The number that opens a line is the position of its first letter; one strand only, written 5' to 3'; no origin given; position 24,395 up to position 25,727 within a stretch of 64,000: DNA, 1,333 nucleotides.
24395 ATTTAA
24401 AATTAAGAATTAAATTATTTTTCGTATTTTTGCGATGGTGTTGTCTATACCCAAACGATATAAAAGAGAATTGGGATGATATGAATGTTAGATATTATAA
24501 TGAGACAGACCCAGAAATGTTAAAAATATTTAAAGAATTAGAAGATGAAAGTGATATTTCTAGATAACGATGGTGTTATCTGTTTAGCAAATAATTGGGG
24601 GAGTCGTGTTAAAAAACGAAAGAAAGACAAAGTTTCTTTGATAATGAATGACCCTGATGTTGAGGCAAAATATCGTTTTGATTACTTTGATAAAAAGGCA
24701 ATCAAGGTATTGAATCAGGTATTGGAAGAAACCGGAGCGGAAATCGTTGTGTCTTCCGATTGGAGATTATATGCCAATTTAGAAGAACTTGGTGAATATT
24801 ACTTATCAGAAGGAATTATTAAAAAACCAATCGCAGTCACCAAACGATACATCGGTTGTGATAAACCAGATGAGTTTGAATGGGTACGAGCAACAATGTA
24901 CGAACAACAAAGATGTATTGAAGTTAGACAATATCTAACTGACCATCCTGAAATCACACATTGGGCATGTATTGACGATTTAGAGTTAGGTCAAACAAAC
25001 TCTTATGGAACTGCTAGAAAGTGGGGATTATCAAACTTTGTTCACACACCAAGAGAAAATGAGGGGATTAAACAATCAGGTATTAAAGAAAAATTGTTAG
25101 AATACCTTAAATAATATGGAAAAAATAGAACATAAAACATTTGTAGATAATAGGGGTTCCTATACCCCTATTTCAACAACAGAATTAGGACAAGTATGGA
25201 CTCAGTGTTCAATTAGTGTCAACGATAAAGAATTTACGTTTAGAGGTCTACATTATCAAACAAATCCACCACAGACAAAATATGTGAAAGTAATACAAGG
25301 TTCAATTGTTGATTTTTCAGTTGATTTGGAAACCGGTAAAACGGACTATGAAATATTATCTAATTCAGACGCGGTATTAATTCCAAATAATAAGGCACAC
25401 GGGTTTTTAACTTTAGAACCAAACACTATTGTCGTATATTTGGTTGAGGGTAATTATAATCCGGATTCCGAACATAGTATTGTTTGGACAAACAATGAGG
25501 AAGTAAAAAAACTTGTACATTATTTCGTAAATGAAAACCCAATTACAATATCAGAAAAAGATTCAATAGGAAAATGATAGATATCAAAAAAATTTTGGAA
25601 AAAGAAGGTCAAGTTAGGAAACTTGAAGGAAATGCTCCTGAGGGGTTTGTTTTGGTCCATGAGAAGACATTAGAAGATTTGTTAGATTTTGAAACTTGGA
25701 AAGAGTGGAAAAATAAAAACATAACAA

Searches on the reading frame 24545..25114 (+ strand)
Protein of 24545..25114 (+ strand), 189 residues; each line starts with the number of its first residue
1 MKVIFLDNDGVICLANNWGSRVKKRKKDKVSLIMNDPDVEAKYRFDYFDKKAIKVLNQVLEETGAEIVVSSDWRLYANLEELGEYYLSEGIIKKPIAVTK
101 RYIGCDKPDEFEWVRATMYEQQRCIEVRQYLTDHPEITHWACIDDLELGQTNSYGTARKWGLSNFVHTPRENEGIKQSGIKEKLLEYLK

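Call 34: search_protein_families(library=pfam, proteins=[window:24545-25114:+], max_evalue=0.001)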
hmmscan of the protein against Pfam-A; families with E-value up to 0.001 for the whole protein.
window:24545-25114:+ (189 aa): 1 family
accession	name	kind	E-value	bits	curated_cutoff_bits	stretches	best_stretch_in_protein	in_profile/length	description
PF18143.6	HAD_SAK_2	-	1.2e-18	68.2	27.5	1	3-168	1-128/139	HAD domain in Swiss Army Knife RNA repair proteins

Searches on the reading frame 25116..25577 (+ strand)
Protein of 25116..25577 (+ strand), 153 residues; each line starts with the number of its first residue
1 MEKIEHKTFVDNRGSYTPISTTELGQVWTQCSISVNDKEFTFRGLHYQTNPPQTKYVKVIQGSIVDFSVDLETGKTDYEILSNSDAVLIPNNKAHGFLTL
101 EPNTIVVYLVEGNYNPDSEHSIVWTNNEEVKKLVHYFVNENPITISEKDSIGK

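Call 34: search_protein_families(library=pfam, proteins=[window:25116-25577:+], max_evalue=0.001)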
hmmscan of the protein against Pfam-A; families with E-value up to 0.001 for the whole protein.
window:25116-25577:+ (153 aa): 1 family
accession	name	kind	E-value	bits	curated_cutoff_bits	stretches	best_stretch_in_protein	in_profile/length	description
PF00908.23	dTDP_sugar_isom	-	7.3e-26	91.3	27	1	4-150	10-161/168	dTDP-4-dehydrorhamnose 3,5-epimerase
